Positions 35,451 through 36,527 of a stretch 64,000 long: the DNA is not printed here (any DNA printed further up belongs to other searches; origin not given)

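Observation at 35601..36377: Oxidase subunit IV fused to an azurin/auracyanin-like blue-copper domain inside the caa3 operon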

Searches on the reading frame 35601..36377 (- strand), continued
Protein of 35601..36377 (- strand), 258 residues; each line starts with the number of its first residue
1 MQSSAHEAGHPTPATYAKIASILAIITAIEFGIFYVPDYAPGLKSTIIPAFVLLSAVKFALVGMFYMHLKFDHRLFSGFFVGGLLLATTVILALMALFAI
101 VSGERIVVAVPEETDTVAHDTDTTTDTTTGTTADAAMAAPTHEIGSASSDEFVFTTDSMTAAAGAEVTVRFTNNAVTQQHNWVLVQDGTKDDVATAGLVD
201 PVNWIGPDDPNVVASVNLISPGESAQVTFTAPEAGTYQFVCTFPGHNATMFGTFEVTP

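Call 16: find_related_loci(query=window:35601-36377:-, collection=genome_contigs, flank=8000)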
Query window:35601-36377:- (258 aa) in genome_contigs; peptide patterns used: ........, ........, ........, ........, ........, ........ (x = any residue, [..] = any of these).
386 stretches matched a pattern; 336 encode a relative of the query (tblastn E <= 1e-3); the best 80 are kept; 80 distinct loci.
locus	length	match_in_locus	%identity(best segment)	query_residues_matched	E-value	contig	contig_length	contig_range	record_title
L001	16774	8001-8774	98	1-258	9e-168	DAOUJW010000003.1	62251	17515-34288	MAG TPA_asm: Dehalococcoidia bacterium isolate S34_281 k113_616827, whole genome shotgun sequence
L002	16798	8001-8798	68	1-258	3e-121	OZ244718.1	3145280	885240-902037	MAG: Dehalococcoidia bacterium isolate 64a180b2-7017-4824-b5be-e5f766f304e8 genome assembly, chromosome: 1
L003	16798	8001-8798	65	1-258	5e-118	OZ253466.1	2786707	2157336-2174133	MAG: Dehalococcoidia bacterium isolate 7f7fcc17-106b-4c1d-a8d7-7cf201ad70ef genome assembly, chromosome: 1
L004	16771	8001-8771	83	1-258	2e-134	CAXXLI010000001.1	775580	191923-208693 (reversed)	MAG: Dehalococcoidia bacterium isolate 9897fa5f-a7d9-472a-8fac-ec7462edf643 genome assembly, contig: contig_1, whole gen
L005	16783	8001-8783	68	1-258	3e-114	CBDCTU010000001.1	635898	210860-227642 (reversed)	MAG: Dehalococcoidia bacterium isolate 3d670e24-0b6f-4f35-9e2a-ae370501de79 genome assembly, contig: contig_1, whole gen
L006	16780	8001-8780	67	1-258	1e-109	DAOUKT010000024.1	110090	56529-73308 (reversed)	MAG TPA_asm: Dehalococcoidia bacterium isolate S7_359 k113_2005840, whole genome shotgun sequence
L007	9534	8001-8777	51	7-257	1e-74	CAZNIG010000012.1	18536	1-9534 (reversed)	MAG TPA_asm: uncultured Dehalococcoidia bacterium isolate SRP092796_co1_734 genome assembly, contig: k141_6970798, whole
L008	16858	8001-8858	45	1-257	2e-66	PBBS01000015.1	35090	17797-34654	MAG: Chloroflexota bacterium isolate SP4220 118844, whole genome shotgun sequence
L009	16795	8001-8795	46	2-256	8e-60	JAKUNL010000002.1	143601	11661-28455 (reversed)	MAG: Dehalococcoidia bacterium isolate ALOHA_A2.0_6 A2.0-Dehalococcoidia-10_2, whole genome shotgun sequence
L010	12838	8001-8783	47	2-256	2e-59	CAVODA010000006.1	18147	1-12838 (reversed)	MAG: Dehalococcoidia bacterium isolate CBN3_323.38 genome assembly, contig: Ga0302135_10000876, whole genome shotgun seq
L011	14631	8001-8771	45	6-256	2e-58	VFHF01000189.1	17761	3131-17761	MAG: SAR202 cluster bacterium isolate OSU_TB47 TB47_189, whole genome shotgun sequence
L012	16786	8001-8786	47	2-256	1e-57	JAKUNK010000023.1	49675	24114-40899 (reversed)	MAG: Dehalococcoidia bacterium isolate ALOHA_A2.0_5 A2.0-Dehalococcoidia-6_23, whole genome shotgun sequence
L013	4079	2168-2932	44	6-257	7e-56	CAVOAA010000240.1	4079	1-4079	MAG: Dehalococcoidia bacterium isolate CBN3_331.50 genome assembly, contig: Ga0302139_10012810, whole genome shotgun seq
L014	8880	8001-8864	43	1-256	1e-55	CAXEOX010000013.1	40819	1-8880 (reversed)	MAG TPA_asm: uncultured bacterium isolate ERR599159_concoct_54 genome assembly, contig: ERZ842013.242, whole genome shot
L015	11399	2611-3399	44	2-257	3e-55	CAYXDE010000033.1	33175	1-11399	MAG TPA_asm: uncultured Dehalococcoidia bacterium isolate SRP077602_co6_377 genome assembly, contig: NODE_2177_length_33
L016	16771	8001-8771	43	2-257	5e-55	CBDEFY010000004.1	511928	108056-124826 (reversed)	MAG: Dehalococcoidia bacterium isolate b072644e-70d4-4043-a6cf-a40efd764d31 genome assembly, contig: contig_4, whole gen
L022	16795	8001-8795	39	2-257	7e-53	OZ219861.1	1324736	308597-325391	MAG: Dehalococcoidia bacterium isolate 64608d2e-b53d-4acf-b835-26db22483995 genome assembly, chromosome: 3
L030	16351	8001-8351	70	143-258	2e-51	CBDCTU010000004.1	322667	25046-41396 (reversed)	MAG: Dehalococcoidia bacterium isolate 3d670e24-0b6f-4f35-9e2a-ae370501de79 genome assembly, contig: contig_4, whole gen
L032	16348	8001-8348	71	144-258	1e-50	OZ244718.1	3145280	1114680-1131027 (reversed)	MAG: Dehalococcoidia bacterium isolate 64a180b2-7017-4824-b5be-e5f766f304e8 genome assembly, chromosome: 1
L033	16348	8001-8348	71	144-258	1e-50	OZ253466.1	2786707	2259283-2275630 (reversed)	MAG: Dehalococcoidia bacterium isolate 7f7fcc17-106b-4c1d-a8d7-7cf201ad70ef genome assembly, chromosome: 1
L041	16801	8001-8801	38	2-257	5e-46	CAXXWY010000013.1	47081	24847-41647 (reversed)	MAG: Dehalococcoidia bacterium isolate c628f03c-5c65-4804-8986-e75590ebef27 genome assembly, contig: contig_13, whole ge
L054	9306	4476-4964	45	112-258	4e-34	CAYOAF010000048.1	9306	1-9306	MAG TPA_asm: uncultured Dehalococcoidia bacterium isolate SRP260945_co2_452 genome assembly, contig: k141_1390342, whole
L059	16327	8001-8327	58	150-256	2e-33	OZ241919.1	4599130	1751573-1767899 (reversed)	MAG: Dehalococcoidia bacterium isolate 6c1ee286-a86d-453a-9dbe-4da6ae1069d1 genome assembly, chromosome: 1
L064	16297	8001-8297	62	1-101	5e-32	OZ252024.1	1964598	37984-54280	MAG: Dehalococcoidia bacterium isolate f4139050-05f1-4a12-a253-3081a27a263f genome assembly, chromosome: 1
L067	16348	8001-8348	55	143-258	8e-32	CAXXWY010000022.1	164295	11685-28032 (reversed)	MAG: Dehalococcoidia bacterium isolate c628f03c-5c65-4804-8986-e75590ebef27 genome assembly, contig: contig_22, whole ge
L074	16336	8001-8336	52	148-258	4e-31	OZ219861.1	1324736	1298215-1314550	MAG: Dehalococcoidia bacterium isolate 64608d2e-b53d-4acf-b835-26db22483995 genome assembly, chromosome: 3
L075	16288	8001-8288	61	3-102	9e-31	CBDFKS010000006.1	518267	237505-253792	MAG: Dehalococcoidia bacterium isolate c4dad43c-b7b6-47a6-a77d-83e0dddb64fa genome assembly, contig: contig_6, whole gen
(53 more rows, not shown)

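Call 19: find_encoding_contigs(protein=P0001, flank=10000, max_places=1)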
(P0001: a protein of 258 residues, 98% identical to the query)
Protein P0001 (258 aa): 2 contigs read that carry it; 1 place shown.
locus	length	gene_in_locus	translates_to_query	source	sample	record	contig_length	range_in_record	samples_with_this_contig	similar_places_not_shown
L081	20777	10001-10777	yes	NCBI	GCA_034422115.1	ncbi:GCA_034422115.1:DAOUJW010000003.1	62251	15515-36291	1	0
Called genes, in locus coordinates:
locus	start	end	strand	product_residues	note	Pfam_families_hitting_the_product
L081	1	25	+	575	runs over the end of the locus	PF14716:HHH_8, PF00633:HHH (faint), PF21176:RecR_HhH (faint), PF14520:HHH_5, PF14791:DNA_pol_B_thumb, PF02811:PHP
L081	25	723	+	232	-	-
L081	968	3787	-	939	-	PF00133:tRNA-synt_1, PF09334:tRNA-synt_1g, PF13603:tRNA-synt_1_2 (faint), PF08264:Anticodon_1, PF10458:Val_tRNA-synt_C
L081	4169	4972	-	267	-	-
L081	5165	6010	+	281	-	PF12146:Hydrolase_4, PF00561:Abhydrolase_1, PF12697:Abhydrolase_6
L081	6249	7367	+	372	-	PF02790:COX2_TM, PF00116:COX2, PF00034:Cytochrom_C (faint)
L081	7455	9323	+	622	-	PF00115:COX1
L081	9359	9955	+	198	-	PF00510:COX3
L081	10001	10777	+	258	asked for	PF03626:COX4_pro, PF13473:Cupredoxin_1 (faint), PF00127:Copper-bind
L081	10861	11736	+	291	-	PF09678:Caa3_CtaG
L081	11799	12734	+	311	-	PF02628:COX15-CtaA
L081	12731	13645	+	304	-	PF01040:UbiA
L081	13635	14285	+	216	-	PF02630:SCO1-SenC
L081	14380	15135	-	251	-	-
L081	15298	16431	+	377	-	PF00712:DNA_pol3_beta, PF02767:DNA_pol3_beta_2, PF02768:DNA_pol3_beta_3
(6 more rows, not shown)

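Call 20: find_encoding_contigs(protein=P0075, flank=10000, max_places=2)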
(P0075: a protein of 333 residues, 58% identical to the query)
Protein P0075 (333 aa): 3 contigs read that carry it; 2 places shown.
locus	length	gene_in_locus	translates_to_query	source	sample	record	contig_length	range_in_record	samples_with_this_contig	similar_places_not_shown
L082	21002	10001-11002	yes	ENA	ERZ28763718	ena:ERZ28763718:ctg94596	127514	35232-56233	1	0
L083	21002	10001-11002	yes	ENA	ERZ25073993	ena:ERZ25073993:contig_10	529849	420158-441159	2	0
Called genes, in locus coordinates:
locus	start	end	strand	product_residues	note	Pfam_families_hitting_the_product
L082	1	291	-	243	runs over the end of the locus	PF13641:Glyco_tranf_2_3 (weak), PF00535:Glycos_transf_2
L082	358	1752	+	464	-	PF03972:MmgE_PrpD_N, PF19305:MmgE_PrpD_C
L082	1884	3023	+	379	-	PF02515:CoA_transf_3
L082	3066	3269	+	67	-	PF09723:Zn_ribbon_8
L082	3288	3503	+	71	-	PF09723:Zn_ribbon_8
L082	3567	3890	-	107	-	PF06155:GBBH-like_N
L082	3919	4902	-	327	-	PF02558:ApbA, PF08546:ApbA_C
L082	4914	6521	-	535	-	PF00501:AMP-binding, PF13193:AMP-binding_C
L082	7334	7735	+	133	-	PF00291:PALP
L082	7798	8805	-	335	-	PF00586:AIRS, PF02769:AIRS_C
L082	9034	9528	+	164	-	PF06695:Sm_multidrug_ex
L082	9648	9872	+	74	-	-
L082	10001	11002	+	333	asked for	PF00127:Copper-bind, PF13473:Cupredoxin_1 (faint), PF00127:Copper-bind (weak)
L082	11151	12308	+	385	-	PF00712:DNA_pol3_beta, PF02767:DNA_pol3_beta_2, PF02768:DNA_pol3_beta_3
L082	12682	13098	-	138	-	PF00239:Resolvase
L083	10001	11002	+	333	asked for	PF00127:Copper-bind, PF13473:Cupredoxin_1 (faint), PF00127:Copper-bind (weak)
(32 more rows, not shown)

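Call 27: predict_structure(alignment_id=A1)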
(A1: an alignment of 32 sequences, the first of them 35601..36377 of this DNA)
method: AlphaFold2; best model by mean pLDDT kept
length: 258 residues; sequences in the alignment: 32
mean_pLDDT: 75.8   pTM: 0.47
mean pLDDT of the five models: 75.8, 74.4, 72.9, 72.2, 70.4
residues with pLDDT >= 90: 70; 70-90: 113; 50-70: 36; < 50: 39
segments of 3 or more residues with pLDDT < 50: 1-7, 104-135
pLDDT, mean of each block of 10 residues (from residue 1): 49 80 87 69 74 82 72 68 81 78 48 41 38 54 85 90 96 90 93 82 73 92 95 96 70 95
secondary structure, 60 per line:
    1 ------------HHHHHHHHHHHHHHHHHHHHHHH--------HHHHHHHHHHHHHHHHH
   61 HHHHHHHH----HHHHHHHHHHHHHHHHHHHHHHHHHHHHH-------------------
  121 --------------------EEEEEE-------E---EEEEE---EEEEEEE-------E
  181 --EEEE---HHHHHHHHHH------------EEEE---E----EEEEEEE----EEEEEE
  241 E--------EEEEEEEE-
elements in order: H13-35 H44-68 H73-101 E141-146 E158-162 E166-172 E183-186 H190-199 E212-215 E224-230 E235-241 E250-257

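Call 32: fold_search(model_id=the predicted structure, library=pdb)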
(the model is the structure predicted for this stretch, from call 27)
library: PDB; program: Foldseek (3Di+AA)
matches with E <= 10: 1608; with E <= 0.001: 538
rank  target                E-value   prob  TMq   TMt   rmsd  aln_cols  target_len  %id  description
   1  2aan                  1.9e-12  1.00  0.43  0.86   1.9       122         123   43  Auracyanin A: A "blue" copper protein from the green thermophilic photosynthetic bacterium,chloroflexus aurantiacus (released 2006-07-11)
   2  6kol                  1.9e-12  1.00  0.38  0.74   3.6       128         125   34  Crystal structure of auracyanin from photosynthetic bacterium Roseiflexus castenholzii (released 2020-01-29)
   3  2azu_A                8.7e-12  1.00  0.40  0.77   2.5       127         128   31  X-RAY CRYSTAL STRUCTURE OF THE TWO SITE-SPECIFIC MUTANTS HIS35*GLN AND HIS35*LEU OF AZURIN FROM PSEUDOMONAS AERUGINOSA (released 1993-07-15)
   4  1qhq                  1.0e-11  1.00  0.41  0.73   2.5       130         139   39  AURACYANIN, A BLUE COPPER PROTEIN FROM THE GREEN THERMOPHILIC PHOTOSYNTHETIC BACTERIUM CHLOROFLEXUS AURANTIACUS (released 2001-03-07)
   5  4mfh_A                3.7e-11  1.00  0.40  0.77   2.4       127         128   31  Crystal Structure of M121G Azurin (released 2014-01-15)
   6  1gr7_A                3.7e-11  1.00  0.40  0.77   2.5       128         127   31  Crystal structure of the double mutant Cys3Ser/Ser100Pro from Pseudomonas Aeruginosa at 1.8 A resolution (released 2002-05-16)
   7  2oj1_A                3.9e-11  1.00  0.40  0.77   2.5       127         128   31  Disulfide-linked dimer of azurin N42C/M64E double mutant (released 2007-11-27)
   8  2ghz_A                5.0e-11  1.00  0.40  0.77   2.5       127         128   30  Crystal structure of Azurin Phe114Pro mutant (released 2006-07-04)
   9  4ko7_A                5.4e-11  1.00  0.40  0.77   2.5       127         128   29  Investigating the functional significance of the interlocked pair structural determinants in Pseudomonas aeruginosa az (released 2014-05-14)
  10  3in2                  5.4e-11  1.00  0.40  0.77   2.5       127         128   30  Crystal structure of the N47S/M121L variant of Pseudomonas aeruginosa azurin in the Cu(II) state (released 2009-11-17)
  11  4kob_A                6.1e-11  1.00  0.40  0.77   2.4       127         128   30  Investigating the functional significance of the interlocked pair structural determinants in Pseudomonas aeruginosa az (released 2014-05-14)
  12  1gr7_B                6.9e-11  1.00  0.41  0.79   2.4       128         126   31  Crystal structure of the double mutant Cys3Ser/Ser100Pro from Pseudomonas Aeruginosa at 1.8 A resolution (released 2002-05-16)
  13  3azu_A                6.9e-11  1.00  0.41  0.78   2.4       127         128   31  X-RAY CRYSTAL STRUCTURE OF THE TWO SITE-SPECIFIC MUTANTS HIS35GLN AND HIS35LEU OF AZURIN FROM PSEUDOMONAS AERUGINOSA (released 1993-07-15)
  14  3fsw_B                6.9e-11  1.00  0.40  0.77   2.5       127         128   28  Pseudomonas aeruginosa Azurin with mutated metal-binding loop sequence (CAAAAHAAAM) (released 2009-03-10)
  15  1jvl_A                7.4e-11  1.00  0.40  0.77   2.5       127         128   31  Azurin dimer, covalently crosslinked through bis-maleimidomethylether (released 2002-01-04)
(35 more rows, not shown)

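Call 40: search_protein_families(library=pfam, proteins=[L067:101-751:+, L067:774-3086:+, L067:3176-3982:+, L067:3984-5390:+, L067:5422-6813:+, L067:6871-7380:+, L067:7395-8351:+, L067:8368-9129:+, L067:9459-11126:+, L067:11679-12965:+], max_evalue=0.001)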
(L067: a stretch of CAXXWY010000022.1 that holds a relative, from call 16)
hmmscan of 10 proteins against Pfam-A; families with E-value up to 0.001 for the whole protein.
L067:101-751:+ (216 aa): 4 families
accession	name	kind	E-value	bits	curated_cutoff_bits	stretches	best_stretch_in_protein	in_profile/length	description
PF14522.11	Cytochrome_C7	-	8.7e-10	38.7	24.8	2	151-216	10-67/67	Cytochrome c7 and related cytochrome c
PF02085.21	Cytochrom_CIII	-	1.2e-08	35.6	22.9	1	46-101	18-65/101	Class III cytochrome C family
PF14537.11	Cytochrom_c3_2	-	1.8e-08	35.1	25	1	58-100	3-44/79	Cytochrome c3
PF22113.1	Mtrc-MtrF_II-IV_dom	-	9.5e-08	32.2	30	1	63-215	8-163/176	Outer membrane cytochrome MtrC/MtrF-like, domains II/IV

L067:774-3086:+ (770 aa): 3 families
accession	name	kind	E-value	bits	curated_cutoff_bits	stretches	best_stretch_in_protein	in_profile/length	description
PF00384.28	Molybdopterin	-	8.8e-18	64.9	24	1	106-473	1-318/353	Molybdopterin oxidoreductase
PF01568.27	Molydop_binding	-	8.8e-09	35.8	26.8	1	639-690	31-82/110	Molydopterin dinucleotide binding domain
PF04879.21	Molybdop_Fe4S4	-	8.1e-06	26.2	22.7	1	51-89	3-41/55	Molybdopterin oxidoreductase Fe4S4 domain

L067:3176-3982:+ (268 aa): 9 families
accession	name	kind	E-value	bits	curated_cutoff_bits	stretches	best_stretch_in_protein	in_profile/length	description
PF12838.12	Fer4_7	-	1.2e-13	51.7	27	1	20-90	1-50/52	4Fe-4S dicluster domain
PF13247.11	Fer4_11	-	1.8e-10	41.3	26.2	1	68-126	2-62/100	4Fe-4S dicluster domain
PF12837.12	Fer4_6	-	1.9e-07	31.1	25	0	15-31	3-19/24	4Fe-4S binding domain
PF13237.11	Fer4_10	-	4.2e-07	30.2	25.5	0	72-119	5-53/53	4Fe-4S dicluster domain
PF12797.12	Fer4_2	-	2.4e-06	27.6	24.5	1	12-31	1-20/22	4Fe-4S binding domain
PF00037.32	Fer4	-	7.1e-06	26.1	21.1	1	15-32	2-19/24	4Fe-4S binding domain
PF13534.11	Fer4_17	-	2.3e-05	25.3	22.2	0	20-43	1-24/61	4Fe-4S dicluster domain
PF13183.11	Fer4_8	-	2.4e-05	25.2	27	0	18-90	2-66/68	4Fe-4S dicluster domain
PF13187.11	Fer4_9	-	4.3e-05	23.9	27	0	20-90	1-49/52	4Fe-4S dicluster domain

L067:3984-5390:+ (468 aa): 1 family
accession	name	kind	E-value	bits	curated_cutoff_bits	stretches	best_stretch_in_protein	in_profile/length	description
PF03916.19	NrfD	-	2.6e-07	31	25.8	1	67-381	10-299/313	Polysulphide reductase, NrfD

L067:5422-6813:+ (463 aa): 1 family
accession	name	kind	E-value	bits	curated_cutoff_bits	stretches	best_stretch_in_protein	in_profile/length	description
PF03916.19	NrfD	-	4.5e-20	72.9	25.8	1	55-391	2-310/313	Polysulphide reductase, NrfD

L067:6871-7380:+ (169 aa): 1 family
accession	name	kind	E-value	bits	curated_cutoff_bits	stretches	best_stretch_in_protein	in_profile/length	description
PF11821.13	ActD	-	1.9e-28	99.7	25.7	1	6-166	3-169/170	Alternative complex III, ActD subunit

L067:7395-8351:+ (318 aa): 3 families
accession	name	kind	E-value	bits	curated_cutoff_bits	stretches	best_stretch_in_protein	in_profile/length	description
PF00127.26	Copper-bind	-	1.4e-10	41.9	21.2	1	204-316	5-98/99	Copper binding proteins, plastocyanin/azurin family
PF13442.11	Cytochrome_CBB3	-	3.1e-10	40.7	27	1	83-172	2-68/68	Cytochrome C oxidase, cbb3-type, subunit III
PF00034.26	Cytochrom_C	-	2.6e-09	38.7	21.3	1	86-175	3-89/90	Cytochrome c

L067:8368-9129:+ (253 aa): 1 family
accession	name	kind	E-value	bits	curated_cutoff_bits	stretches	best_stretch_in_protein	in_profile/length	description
PF03918.19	CcmH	-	9.7e-27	93.4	25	1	65-187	3-126/143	Cytochrome C biogenesis protein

L067:9459-11126:+ (555 aa): 2 families
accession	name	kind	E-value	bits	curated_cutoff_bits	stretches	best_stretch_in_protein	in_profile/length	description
PF16327.10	CcmF_C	-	8e-64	216.3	28.7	1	203-529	1-320/323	Cytochrome c-type biogenesis protein CcmF C-terminal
PF01578.25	Cytochrom_C_asm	-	1.5e-21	77.5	29.9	1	23-181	40-203/212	Cytochrome C assembly protein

L067:11679-12965:+ (428 aa): 0 families

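Call 44: search_protein_families(library=pfam, proteins=[L075:7989-8816:+, L016:7995-9206:+, L030:7791-8354:+, L059:7653-8333:+, L064:8001-8360:+], max_evalue=0.001)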
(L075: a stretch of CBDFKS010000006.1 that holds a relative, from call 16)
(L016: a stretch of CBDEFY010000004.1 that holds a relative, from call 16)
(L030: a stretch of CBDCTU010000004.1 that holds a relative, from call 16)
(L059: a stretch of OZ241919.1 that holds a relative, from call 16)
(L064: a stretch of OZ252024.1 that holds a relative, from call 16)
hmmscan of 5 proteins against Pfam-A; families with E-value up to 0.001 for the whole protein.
L075:7989-8816:+ (275 aa): 2 families
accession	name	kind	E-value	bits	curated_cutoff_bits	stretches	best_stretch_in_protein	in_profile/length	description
PF03626.19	COX4_pro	-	5.8e-11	43.1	28.9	1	20-87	2-69/72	Prokaryotic Cytochrome C oxidase subunit IV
PF00034.26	Cytochrom_C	-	4.6e-07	31.5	21.3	1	170-274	2-89/90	Cytochrome c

L016:7995-9206:+ (403 aa): 8 families
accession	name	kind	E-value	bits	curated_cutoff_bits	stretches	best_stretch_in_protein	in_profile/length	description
PF00127.26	Copper-bind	-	1.5e-28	99.5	21.2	2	286-402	2-98/99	Copper binding proteins, plastocyanin/azurin family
PF13473.12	Cupredoxin_1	-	1.1e-13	51.5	27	0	365-391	70-96/104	Cupredoxin-like domain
PF06525.17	SoxE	-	6.1e-10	39.2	21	0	159-259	41-139/149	Sulfocyanin (SoxE) domain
PF03626.19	COX4_pro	-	4.5e-08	33.8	28.9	1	20-91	2-68/72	Prokaryotic Cytochrome C oxidase subunit IV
PF07731.20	Cu-oxidase_2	-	4.1e-07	30.3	20.4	1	292-392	24-122/137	Multicopper oxidase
PF16915.10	Eryth_link_C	-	0.00021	21.7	27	0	228-258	75-106/121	Annelid erythrocruorin linker subunit C-terminus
PF00394.28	Cu-oxidase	-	0.00025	21.6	21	0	298-389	55-135/157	Multicopper oxidase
PF04151.21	PPC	-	0.00057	21.1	25.9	0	155-241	3-65/70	Bacterial pre-peptidase C-terminal domain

L030:7791-8354:+ (187 aa): 2 families
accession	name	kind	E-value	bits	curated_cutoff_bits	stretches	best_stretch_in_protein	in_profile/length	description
PF00127.26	Copper-bind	-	2.6e-12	47.5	21.2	1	74-185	6-98/99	Copper binding proteins, plastocyanin/azurin family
PF13473.12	Cupredoxin_1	-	0.00016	22.1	27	0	148-182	70-101/104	Cupredoxin-like domain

L059:7653-8333:+ (226 aa): 2 families
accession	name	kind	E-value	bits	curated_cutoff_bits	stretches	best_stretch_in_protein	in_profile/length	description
PF00127.26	Copper-bind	-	1.5e-12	48.2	21.2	1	113-226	6-99/99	Copper binding proteins, plastocyanin/azurin family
PF13473.12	Cupredoxin_1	-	2e-05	25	27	0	183-216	65-99/104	Cupredoxin-like domain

L064:8001-8360:+ (119 aa): 1 family
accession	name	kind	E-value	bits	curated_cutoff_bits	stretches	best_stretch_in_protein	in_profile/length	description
PF03626.19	COX4_pro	-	2.7e-11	44.1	28.9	1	20-89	2-71/72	Prokaryotic Cytochrome C oxidase subunit IV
